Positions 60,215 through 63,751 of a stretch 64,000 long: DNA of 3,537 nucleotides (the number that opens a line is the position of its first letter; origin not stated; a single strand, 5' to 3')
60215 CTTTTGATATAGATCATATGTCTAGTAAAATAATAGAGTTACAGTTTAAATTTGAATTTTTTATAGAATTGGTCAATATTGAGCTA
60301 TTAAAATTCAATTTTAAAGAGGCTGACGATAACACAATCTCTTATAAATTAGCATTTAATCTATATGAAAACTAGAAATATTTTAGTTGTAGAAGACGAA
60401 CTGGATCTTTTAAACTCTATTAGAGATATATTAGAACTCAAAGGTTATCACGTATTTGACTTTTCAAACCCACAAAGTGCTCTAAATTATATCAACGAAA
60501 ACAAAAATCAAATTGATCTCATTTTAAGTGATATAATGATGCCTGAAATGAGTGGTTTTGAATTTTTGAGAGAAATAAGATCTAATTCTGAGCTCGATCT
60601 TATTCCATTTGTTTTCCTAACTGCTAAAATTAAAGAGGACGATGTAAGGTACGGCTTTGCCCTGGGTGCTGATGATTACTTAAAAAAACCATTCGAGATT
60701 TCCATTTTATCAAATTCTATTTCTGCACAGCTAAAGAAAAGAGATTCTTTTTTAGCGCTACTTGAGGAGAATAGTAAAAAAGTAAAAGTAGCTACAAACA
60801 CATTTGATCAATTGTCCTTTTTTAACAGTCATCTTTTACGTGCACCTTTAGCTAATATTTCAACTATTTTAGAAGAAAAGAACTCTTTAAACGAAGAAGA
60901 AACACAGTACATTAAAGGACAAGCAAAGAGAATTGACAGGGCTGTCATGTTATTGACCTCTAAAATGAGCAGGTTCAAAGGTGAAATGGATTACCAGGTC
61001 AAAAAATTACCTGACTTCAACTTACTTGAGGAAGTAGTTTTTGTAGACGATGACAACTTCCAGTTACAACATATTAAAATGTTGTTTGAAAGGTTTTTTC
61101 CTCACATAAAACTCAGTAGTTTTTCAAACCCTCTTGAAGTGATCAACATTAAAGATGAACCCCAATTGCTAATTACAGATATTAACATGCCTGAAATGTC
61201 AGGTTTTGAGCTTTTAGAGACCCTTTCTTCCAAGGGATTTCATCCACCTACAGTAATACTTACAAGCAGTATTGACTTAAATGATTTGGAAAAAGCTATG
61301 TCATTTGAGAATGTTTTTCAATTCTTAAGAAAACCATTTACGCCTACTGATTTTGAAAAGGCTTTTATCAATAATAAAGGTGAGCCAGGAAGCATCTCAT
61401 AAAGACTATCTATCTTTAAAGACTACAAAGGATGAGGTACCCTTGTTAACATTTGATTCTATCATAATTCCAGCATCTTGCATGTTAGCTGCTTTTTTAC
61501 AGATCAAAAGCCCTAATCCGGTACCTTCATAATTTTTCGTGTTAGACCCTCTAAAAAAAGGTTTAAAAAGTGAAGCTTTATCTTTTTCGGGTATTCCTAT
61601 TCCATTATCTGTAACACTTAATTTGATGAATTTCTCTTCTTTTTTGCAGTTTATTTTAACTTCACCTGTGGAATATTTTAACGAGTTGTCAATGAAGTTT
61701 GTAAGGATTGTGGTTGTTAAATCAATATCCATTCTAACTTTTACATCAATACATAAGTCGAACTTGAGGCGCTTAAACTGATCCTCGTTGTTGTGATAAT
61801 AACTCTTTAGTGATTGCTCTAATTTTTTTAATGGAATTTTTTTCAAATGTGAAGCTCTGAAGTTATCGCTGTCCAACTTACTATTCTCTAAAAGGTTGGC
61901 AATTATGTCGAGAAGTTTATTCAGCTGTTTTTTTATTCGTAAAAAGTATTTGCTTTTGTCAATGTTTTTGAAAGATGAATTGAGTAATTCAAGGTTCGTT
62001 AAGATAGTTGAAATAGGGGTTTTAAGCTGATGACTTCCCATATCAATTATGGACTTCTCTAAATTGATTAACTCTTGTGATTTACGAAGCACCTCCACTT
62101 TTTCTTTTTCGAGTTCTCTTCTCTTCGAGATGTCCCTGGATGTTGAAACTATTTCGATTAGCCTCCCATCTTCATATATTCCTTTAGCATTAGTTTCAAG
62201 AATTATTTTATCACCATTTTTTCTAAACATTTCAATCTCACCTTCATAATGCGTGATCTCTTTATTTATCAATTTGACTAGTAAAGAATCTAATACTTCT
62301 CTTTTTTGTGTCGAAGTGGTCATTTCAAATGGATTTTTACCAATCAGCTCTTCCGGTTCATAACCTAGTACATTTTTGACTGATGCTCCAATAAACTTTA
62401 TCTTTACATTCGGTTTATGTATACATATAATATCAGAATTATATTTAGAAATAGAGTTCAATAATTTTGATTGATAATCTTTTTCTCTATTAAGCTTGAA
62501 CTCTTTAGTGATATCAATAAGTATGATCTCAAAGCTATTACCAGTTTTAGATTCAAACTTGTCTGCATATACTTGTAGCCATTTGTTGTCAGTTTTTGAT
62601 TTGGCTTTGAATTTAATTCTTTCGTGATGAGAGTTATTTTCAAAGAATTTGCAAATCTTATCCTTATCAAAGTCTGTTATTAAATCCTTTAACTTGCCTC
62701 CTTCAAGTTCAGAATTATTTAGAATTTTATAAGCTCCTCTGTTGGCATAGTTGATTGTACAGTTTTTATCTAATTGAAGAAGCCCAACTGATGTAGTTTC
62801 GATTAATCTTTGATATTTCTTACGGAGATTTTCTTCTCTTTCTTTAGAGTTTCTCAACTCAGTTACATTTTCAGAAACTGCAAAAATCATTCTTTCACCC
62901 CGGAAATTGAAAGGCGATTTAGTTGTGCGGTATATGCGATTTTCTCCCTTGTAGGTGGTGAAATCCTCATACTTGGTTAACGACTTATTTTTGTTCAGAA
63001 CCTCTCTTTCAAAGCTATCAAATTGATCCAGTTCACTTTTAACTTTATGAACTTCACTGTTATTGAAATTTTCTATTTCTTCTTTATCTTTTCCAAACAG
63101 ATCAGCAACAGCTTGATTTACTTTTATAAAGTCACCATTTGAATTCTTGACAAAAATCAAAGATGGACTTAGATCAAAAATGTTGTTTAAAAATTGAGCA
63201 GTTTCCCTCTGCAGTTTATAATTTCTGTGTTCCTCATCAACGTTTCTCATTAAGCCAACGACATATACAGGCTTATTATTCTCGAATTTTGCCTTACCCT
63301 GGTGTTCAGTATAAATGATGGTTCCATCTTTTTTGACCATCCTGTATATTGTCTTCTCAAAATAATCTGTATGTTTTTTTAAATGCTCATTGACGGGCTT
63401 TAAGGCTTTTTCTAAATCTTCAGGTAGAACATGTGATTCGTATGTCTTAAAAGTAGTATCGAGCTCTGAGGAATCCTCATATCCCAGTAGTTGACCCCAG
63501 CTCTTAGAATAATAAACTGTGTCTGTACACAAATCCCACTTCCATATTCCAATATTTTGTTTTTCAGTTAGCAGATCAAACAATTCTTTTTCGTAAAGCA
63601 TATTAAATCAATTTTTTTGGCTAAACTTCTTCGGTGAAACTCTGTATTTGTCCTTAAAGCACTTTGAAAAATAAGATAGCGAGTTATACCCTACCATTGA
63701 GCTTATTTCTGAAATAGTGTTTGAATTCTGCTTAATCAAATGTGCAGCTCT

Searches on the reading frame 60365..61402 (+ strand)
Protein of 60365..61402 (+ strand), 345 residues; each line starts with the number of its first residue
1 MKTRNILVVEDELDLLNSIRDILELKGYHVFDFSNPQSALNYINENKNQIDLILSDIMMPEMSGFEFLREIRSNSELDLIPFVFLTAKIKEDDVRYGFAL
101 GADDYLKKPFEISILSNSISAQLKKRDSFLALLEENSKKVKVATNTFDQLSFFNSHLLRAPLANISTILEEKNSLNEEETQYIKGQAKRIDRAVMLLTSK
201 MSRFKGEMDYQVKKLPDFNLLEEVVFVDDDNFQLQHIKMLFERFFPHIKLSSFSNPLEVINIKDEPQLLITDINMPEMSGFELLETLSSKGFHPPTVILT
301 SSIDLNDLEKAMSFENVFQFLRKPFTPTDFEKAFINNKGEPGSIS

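Call 95: search_protein_families(library=pfam, proteins=[window:60365-61402:+], max_evalue=0.0001)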
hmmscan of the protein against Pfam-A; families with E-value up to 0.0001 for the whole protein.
window:60365-61402:+ (345 aa): 1 family
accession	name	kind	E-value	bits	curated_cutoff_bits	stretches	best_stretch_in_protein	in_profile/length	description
PF00072.30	Response_reg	-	3.8e-43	146.6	30.2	2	6-118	1-109/111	Response regulator receiver domain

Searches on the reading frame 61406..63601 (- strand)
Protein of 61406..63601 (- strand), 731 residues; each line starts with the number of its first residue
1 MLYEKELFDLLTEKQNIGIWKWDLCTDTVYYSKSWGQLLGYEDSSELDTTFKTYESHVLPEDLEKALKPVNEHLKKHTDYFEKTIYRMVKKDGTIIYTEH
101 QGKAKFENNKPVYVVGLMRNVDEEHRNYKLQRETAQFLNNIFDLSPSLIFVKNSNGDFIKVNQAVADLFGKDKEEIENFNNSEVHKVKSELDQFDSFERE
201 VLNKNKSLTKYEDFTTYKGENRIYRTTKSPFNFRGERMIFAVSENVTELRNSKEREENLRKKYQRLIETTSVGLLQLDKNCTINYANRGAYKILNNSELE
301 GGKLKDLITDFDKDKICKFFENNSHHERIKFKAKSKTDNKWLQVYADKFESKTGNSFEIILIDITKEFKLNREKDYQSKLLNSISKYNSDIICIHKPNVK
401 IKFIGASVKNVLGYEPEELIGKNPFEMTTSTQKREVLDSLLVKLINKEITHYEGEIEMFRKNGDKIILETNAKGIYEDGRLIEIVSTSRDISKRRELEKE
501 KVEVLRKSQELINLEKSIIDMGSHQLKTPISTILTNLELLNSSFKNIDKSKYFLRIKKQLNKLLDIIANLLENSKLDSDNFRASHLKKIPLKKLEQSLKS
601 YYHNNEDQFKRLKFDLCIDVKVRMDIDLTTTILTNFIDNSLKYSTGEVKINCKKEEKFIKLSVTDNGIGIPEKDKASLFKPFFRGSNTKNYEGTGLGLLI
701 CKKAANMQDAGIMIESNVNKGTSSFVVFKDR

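Call 95: search_protein_families(library=pfam, proteins=[window:61406-63601:-], max_evalue=0.0001)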
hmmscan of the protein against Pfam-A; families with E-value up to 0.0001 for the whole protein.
window:61406-63601:- (731 aa): 8 families
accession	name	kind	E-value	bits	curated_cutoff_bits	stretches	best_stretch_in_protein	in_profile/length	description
PF08447.18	PAS_3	-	1.1e-28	99.8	25.6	2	29-117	2-88/89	PAS fold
PF13426.13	PAS_9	-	5.5e-27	94.5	27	2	392-492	4-102/103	PAS domain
PF02518.31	HATPase_c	-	1.8e-21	77.1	26.4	1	626-727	3-105/111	Histidine kinase-, DNA gyrase B-, and HSP90-like ATPase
PF00989.32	PAS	-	1.4e-19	70.6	22.6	1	137-239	2-106/113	PAS fold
PF08448.16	PAS_4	-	3.8e-17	63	23.1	1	142-250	1-109/110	PAS fold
PF13188.13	PAS_8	-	6e-13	48.6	21.8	1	137-179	2-38/65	PAS domain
PF00512.31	HisKA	-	1.7e-09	38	26.9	1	523-578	10-65/66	His Kinase A (phospho-acceptor) domain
PF13589.12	HATPase_c_3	-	8.9e-06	26.2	25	1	632-716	6-92/137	Histidine kinase-, DNA gyrase B-, and HSP90-like ATPase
